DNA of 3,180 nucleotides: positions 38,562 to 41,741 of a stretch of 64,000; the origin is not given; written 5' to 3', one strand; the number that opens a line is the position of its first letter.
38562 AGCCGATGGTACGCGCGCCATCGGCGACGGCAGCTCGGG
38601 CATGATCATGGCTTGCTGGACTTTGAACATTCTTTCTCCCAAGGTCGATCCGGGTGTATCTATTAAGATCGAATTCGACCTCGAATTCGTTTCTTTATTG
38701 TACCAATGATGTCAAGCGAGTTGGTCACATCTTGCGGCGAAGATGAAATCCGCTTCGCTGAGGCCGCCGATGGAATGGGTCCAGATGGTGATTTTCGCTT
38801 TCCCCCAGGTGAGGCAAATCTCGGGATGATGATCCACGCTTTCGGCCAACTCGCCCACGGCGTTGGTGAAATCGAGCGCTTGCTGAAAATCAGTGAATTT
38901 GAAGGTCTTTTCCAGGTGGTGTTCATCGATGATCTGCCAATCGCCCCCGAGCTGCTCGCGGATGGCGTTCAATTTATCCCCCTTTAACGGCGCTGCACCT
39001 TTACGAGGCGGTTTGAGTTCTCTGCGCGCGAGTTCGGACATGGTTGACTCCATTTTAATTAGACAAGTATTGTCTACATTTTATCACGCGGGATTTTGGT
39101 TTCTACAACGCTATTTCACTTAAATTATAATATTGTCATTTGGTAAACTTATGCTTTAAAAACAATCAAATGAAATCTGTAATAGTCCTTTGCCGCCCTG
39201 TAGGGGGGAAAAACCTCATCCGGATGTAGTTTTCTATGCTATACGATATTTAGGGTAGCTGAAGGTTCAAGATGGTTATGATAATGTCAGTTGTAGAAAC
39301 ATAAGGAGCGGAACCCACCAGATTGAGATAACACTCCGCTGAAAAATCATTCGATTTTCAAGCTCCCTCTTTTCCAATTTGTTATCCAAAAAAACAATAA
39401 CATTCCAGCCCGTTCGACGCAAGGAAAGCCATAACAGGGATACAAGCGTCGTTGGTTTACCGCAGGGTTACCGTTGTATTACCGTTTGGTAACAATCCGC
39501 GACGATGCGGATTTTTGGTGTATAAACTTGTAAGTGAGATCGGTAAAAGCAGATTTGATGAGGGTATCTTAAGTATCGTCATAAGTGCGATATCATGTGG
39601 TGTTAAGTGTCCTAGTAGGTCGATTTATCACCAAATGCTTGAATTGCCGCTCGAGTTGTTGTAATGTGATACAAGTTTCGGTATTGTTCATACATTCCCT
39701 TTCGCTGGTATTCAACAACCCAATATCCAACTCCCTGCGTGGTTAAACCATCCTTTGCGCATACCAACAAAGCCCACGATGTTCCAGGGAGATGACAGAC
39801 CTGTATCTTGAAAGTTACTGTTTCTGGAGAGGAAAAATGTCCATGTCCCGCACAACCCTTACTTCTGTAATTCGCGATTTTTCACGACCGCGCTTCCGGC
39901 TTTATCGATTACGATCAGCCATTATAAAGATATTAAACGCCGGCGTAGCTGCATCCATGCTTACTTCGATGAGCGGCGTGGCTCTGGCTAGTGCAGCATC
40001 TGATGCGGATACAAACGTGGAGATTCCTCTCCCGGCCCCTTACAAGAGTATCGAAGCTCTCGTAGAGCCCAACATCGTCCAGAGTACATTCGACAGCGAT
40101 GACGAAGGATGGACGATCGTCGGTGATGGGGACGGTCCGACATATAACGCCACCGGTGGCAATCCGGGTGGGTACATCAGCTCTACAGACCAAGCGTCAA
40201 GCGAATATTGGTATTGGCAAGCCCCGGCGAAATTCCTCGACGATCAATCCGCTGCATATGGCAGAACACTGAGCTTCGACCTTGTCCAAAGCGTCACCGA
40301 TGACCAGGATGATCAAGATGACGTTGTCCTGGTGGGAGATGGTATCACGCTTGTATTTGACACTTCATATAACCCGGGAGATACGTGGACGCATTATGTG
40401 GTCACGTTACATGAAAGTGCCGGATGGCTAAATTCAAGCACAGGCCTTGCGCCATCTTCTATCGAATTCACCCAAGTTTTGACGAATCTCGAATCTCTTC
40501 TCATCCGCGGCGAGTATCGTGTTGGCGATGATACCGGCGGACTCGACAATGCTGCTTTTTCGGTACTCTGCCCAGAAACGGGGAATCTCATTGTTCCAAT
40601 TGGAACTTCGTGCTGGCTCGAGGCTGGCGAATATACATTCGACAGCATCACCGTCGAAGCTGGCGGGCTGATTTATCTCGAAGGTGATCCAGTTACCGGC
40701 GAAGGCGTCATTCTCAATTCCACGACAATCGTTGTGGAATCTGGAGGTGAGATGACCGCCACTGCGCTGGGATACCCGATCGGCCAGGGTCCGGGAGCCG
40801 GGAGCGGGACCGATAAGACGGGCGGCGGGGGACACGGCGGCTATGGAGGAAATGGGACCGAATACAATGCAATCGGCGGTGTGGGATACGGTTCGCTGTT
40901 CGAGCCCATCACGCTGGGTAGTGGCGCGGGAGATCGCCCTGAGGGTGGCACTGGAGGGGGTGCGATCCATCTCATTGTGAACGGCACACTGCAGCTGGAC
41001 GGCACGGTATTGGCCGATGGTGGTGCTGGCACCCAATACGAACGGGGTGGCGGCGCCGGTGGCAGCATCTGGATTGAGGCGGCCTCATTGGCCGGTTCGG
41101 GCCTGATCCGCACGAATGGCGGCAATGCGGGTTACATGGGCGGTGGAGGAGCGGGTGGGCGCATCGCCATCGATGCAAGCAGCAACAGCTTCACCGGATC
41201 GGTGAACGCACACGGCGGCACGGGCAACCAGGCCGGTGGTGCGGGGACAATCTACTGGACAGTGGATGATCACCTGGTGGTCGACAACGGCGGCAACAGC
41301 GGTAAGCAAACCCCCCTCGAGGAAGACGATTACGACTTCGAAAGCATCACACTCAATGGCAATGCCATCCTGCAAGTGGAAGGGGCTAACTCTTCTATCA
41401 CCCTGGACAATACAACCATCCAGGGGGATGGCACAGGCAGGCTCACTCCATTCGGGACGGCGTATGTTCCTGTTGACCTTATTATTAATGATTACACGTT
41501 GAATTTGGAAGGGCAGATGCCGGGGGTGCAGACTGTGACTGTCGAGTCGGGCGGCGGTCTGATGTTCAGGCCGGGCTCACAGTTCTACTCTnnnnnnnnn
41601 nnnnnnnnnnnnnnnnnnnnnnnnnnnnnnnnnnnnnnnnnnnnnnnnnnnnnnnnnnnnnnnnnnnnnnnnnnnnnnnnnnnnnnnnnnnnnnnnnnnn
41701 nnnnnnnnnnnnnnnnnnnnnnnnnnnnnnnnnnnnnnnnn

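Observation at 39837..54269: Giant Rhs/YD protein (about 4,810 aa) with an unusually composite delivery region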

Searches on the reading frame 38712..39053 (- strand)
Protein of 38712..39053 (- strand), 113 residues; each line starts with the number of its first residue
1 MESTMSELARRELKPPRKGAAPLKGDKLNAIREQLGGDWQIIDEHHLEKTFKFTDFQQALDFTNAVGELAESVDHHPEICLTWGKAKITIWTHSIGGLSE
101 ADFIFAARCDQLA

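Call 7: search_protein_families(library=pfam, proteins=[window:38712-39053:-], max_evalue=0.01)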
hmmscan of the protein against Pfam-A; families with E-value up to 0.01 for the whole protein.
window:38712-39053:- (113 aa): 1 family
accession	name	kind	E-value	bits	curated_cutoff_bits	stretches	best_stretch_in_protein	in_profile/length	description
PF01329.24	Pterin_4a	-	6e-29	100.4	26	1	24-112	4-91/91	Pterin 4 alpha carbinolamine dehydratase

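Call 11: find_encoding_contigs(protein=window:38712-39050:-, flank=10000, max_places=4)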
Protein window:38712-39050:- (112 aa): no gene with exactly this product is on record in the collection.
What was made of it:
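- Tried and rejected: Call 11 used the wrong end of the ORF.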

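Call 12: find_encoding_contigs(protein=window:38715-39053:-, flank=10000, max_places=4)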
Protein window:38715-39053:- (113 aa): no gene with exactly this product is on record in the collection.

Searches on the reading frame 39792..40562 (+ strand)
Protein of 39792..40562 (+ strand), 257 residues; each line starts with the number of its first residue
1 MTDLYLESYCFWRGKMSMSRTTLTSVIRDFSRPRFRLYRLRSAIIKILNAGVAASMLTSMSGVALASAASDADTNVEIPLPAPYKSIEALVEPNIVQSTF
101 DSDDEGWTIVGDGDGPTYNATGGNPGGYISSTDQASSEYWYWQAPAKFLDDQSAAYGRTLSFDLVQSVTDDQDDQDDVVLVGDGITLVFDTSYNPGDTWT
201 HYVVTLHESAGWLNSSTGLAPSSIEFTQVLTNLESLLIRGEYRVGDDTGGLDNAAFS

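Call 56: search_protein_families(library=pfam, proteins=[window:39792-40562:+], max_evalue=1)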
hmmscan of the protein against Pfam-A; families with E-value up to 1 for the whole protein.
window:39792-40562:+ (257 aa): 1 family
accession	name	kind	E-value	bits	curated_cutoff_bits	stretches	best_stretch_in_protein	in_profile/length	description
PF00052.24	Laminin_B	-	5.3e-20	72.1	22.4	1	141-254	1-118/136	Laminin B (Domain IV)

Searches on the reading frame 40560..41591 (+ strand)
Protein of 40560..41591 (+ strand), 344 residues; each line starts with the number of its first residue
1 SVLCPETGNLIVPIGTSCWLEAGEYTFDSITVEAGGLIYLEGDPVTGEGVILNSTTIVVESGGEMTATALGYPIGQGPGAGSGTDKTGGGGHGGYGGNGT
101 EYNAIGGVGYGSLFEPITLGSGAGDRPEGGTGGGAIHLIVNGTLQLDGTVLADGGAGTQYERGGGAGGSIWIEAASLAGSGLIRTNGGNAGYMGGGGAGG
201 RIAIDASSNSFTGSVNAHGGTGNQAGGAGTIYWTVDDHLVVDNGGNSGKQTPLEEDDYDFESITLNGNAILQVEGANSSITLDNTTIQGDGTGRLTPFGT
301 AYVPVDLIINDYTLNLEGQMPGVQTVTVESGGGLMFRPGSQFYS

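Call 56: search_protein_families(library=pfam, proteins=[window:40560-41591:+], max_evalue=1)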
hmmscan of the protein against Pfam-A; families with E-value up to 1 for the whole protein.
window:40560-41591:+ (344 aa): 1 family
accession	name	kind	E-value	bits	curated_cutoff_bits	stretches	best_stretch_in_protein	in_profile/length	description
PF10162.14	G8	-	9.2e-05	22.8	22.9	1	9-69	13-68/124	G8 domain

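Call 86: search_solved_structures(query=window:40560-41591:+, max_evalue=1)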
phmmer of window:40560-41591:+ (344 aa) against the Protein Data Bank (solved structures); distinct sequences matched with E-value up to 1: 0.
